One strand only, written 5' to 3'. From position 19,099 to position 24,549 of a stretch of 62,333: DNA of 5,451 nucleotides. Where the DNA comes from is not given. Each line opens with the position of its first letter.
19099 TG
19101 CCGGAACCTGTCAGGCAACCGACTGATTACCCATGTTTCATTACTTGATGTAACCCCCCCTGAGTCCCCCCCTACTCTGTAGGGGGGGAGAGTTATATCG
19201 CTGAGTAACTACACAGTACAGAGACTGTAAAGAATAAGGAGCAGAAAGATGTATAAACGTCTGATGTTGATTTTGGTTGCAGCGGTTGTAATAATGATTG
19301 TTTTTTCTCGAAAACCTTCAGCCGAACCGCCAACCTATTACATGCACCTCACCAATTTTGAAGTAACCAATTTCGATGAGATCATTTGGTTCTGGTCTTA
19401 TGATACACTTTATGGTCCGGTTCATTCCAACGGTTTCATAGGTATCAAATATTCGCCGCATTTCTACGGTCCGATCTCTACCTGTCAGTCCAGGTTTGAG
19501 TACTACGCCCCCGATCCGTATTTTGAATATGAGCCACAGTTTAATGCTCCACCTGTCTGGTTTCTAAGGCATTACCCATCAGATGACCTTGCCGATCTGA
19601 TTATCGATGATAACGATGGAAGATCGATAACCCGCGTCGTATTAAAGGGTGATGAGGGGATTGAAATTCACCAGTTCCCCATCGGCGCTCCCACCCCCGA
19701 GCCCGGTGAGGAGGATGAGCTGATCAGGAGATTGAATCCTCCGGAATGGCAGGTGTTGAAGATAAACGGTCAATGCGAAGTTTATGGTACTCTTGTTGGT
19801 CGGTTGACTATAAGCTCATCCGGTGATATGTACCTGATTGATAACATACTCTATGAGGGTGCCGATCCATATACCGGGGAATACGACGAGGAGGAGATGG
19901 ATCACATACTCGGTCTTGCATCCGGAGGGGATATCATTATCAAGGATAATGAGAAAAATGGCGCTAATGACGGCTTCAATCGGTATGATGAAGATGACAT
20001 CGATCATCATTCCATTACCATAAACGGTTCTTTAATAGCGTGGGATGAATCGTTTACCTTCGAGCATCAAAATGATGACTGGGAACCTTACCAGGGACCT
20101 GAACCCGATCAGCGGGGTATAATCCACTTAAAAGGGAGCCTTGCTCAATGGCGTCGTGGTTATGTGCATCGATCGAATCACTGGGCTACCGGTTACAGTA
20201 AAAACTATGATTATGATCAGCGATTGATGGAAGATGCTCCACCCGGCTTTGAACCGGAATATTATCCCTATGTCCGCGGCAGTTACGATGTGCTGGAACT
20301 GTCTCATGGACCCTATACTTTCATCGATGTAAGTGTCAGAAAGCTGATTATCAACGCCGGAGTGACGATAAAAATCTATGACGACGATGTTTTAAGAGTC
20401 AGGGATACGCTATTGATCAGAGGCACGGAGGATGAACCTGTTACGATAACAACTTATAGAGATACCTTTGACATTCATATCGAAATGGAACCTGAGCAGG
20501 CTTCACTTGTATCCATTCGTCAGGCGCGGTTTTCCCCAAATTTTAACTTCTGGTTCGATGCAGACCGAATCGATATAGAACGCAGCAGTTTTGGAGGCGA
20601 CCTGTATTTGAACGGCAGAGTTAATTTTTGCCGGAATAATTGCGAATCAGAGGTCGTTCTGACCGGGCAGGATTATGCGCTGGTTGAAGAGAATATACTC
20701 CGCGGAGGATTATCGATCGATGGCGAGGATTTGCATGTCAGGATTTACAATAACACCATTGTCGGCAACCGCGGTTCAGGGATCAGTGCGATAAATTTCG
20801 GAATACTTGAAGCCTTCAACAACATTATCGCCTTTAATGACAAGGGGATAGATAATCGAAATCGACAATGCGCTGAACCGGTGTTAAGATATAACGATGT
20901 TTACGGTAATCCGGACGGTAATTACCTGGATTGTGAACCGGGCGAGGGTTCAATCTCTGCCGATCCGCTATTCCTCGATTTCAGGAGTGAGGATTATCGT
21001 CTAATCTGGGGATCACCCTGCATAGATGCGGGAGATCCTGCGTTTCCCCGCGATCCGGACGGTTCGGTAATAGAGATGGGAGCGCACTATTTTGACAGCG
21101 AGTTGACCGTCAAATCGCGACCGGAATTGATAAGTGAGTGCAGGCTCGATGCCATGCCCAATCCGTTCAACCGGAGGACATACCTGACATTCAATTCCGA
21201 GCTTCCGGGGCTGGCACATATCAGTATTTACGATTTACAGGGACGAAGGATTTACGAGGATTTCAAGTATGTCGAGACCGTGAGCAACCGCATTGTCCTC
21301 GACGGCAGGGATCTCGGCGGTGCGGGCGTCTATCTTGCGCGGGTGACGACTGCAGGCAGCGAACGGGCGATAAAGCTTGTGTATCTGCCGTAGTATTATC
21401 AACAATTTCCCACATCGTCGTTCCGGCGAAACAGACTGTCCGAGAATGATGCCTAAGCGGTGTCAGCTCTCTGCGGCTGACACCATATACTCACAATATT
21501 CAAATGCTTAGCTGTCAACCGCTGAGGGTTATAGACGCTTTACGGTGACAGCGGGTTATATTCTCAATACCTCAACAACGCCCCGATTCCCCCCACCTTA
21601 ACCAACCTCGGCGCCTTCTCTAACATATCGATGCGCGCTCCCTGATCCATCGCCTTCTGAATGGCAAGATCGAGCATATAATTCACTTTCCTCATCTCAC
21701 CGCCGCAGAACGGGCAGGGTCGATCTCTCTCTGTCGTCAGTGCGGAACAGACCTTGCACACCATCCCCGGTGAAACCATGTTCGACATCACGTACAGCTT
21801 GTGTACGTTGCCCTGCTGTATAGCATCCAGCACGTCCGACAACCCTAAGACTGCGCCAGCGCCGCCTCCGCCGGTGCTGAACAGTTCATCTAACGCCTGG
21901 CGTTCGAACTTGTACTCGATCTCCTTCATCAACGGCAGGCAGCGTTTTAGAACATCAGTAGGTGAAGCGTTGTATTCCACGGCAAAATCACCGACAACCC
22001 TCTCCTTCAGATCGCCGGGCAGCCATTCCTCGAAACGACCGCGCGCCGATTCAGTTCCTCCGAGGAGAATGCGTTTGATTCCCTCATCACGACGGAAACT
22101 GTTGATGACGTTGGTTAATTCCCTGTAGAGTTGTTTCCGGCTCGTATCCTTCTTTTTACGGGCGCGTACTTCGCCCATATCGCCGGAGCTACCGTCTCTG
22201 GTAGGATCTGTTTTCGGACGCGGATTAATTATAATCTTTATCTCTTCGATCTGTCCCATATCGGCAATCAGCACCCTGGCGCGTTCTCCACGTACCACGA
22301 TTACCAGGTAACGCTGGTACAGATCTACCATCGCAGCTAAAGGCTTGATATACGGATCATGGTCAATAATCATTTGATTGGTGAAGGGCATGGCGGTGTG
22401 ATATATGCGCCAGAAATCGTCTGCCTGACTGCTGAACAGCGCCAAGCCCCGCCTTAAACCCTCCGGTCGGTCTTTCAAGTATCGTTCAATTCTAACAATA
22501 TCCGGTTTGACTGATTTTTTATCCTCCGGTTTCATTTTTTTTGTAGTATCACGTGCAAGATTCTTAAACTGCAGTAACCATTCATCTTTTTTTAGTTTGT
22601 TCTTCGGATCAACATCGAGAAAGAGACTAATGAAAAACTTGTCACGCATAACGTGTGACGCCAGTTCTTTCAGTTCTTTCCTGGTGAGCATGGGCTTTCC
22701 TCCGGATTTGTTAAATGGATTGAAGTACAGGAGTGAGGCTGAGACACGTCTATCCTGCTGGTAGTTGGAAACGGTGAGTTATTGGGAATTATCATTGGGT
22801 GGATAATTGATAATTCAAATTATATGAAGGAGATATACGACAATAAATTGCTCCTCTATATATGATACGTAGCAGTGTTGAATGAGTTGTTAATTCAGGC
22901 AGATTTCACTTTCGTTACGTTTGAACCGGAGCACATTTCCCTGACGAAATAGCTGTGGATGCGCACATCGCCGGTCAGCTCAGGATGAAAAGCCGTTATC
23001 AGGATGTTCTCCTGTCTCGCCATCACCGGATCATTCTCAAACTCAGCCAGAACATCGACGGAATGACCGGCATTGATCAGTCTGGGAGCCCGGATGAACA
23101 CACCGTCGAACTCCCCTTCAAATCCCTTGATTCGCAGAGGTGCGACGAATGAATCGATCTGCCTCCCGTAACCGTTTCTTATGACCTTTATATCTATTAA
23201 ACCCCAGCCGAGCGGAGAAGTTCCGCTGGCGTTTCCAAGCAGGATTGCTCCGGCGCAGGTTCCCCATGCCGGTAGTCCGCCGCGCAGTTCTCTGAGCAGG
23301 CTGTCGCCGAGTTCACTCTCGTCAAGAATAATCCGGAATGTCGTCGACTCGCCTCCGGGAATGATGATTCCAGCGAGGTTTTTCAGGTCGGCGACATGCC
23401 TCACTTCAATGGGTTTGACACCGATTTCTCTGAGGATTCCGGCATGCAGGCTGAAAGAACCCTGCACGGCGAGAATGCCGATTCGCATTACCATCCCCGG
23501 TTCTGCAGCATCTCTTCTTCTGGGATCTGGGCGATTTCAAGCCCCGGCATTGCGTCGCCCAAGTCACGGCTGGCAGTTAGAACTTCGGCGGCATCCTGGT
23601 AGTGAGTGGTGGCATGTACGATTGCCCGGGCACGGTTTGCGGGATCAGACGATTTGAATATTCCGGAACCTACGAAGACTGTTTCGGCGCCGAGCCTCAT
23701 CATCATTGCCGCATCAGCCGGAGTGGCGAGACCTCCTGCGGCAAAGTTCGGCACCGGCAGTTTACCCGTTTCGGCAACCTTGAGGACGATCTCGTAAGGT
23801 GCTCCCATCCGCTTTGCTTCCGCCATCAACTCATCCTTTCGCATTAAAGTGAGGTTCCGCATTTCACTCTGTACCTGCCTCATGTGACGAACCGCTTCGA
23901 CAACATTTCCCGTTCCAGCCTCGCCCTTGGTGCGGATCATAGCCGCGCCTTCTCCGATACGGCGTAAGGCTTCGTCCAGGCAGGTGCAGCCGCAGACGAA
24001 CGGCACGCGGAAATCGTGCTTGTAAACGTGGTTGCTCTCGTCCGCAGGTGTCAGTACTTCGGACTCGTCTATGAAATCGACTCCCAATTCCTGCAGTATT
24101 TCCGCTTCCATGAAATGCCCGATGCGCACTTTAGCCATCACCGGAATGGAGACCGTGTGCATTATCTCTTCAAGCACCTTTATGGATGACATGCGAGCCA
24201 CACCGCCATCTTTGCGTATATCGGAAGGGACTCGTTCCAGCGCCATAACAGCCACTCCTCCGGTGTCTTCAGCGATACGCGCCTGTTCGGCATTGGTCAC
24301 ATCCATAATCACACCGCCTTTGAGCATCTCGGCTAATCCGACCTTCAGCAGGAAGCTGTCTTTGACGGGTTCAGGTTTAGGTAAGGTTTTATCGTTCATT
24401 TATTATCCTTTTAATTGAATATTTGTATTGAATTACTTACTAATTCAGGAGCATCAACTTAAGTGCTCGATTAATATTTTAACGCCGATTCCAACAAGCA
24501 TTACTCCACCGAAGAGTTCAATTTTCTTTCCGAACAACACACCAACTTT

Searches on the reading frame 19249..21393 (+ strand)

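Call 27: search_protein_families(library=pfam, proteins=[window:19249-21393:+], max_evalue=0.001)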
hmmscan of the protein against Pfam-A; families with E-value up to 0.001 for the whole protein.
window:19249-21393:+ (714 aa): 2 families
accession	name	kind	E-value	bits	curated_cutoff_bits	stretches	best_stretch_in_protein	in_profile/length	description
PF08480.16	Disaggr_assoc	-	1.7e-05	25.3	22.6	1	468-585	56-169/194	Disaggregatase related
PF18962.6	Por_Secre_tail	-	0.00066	20.4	27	0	637-707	3-70/75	Secretion system C-terminal sorting domain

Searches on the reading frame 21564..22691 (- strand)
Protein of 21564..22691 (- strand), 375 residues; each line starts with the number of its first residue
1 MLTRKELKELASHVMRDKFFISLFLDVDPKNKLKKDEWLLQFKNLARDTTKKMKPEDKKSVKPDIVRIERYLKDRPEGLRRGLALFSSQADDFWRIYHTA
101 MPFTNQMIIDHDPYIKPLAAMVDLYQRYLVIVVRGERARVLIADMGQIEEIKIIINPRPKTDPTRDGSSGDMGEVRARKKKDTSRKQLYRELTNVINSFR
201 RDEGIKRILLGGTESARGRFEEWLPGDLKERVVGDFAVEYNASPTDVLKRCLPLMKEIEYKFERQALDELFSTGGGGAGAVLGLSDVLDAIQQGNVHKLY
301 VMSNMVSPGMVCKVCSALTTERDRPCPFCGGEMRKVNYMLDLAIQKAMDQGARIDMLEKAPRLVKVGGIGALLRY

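Call 27: search_protein_families(library=pfam, proteins=[window:21564-22691:-], max_evalue=0.001)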
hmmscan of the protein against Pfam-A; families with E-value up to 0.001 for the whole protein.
window:21564-22691:- (375 aa): 2 families
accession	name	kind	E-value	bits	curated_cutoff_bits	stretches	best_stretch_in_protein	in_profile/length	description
PF18854.6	baeRF_family10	-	5.4e-27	95.3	27.1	1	113-251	1-138/143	Bacterial archaeo-eukaryotic release factor family 10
PF18845.6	baeRF_family3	-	0.00039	21.2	31.5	1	127-295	1-168/168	Bacterial archaeo-eukaryotic release factor family 3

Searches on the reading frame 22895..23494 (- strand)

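Call 27: search_protein_families(library=pfam, proteins=[window:22895-23494:-], max_evalue=0.001)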
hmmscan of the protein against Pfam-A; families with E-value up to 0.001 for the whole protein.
window:22895-23494:- (199 aa): 3 families
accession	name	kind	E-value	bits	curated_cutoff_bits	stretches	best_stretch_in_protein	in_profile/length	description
PF01174.25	SNO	-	9.4e-46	156.5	27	1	7-187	1-186/188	SNO glutamine amidotransferase family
PF07685.20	GATase_3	-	7e-07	29.5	27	1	31-105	30-116/196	CobB/CobQ-like glutamine amidotransferase domain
PF03575.23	Peptidase_S51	-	0.00011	22.4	23.9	1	24-90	66-133/206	Peptidase family S51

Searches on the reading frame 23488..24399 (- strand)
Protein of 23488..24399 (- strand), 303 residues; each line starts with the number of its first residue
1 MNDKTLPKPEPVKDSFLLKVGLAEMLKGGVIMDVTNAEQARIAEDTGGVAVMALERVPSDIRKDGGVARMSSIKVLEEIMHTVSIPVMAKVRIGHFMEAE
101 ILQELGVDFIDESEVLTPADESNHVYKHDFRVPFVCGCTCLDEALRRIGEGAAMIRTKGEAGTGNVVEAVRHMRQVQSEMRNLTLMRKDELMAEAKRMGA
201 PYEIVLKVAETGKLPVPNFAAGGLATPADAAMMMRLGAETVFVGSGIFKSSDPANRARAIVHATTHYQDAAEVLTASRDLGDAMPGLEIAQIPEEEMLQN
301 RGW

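Call 27: search_protein_families(library=pfam, proteins=[window:23488-24399:-], max_evalue=0.001)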
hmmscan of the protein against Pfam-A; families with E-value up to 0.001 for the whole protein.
window:23488-24399:- (303 aa): 2 families
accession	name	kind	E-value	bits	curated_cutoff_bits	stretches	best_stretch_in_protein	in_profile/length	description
PF01680.23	SOR_SNZ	-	1.6e-103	345.4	27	1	16-221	2-207/207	SOR/SNZ family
PF05690.20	ThiG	-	3.8e-08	33.4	23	1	214-267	174-227/247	Thiazole biosynthesis protein ThiG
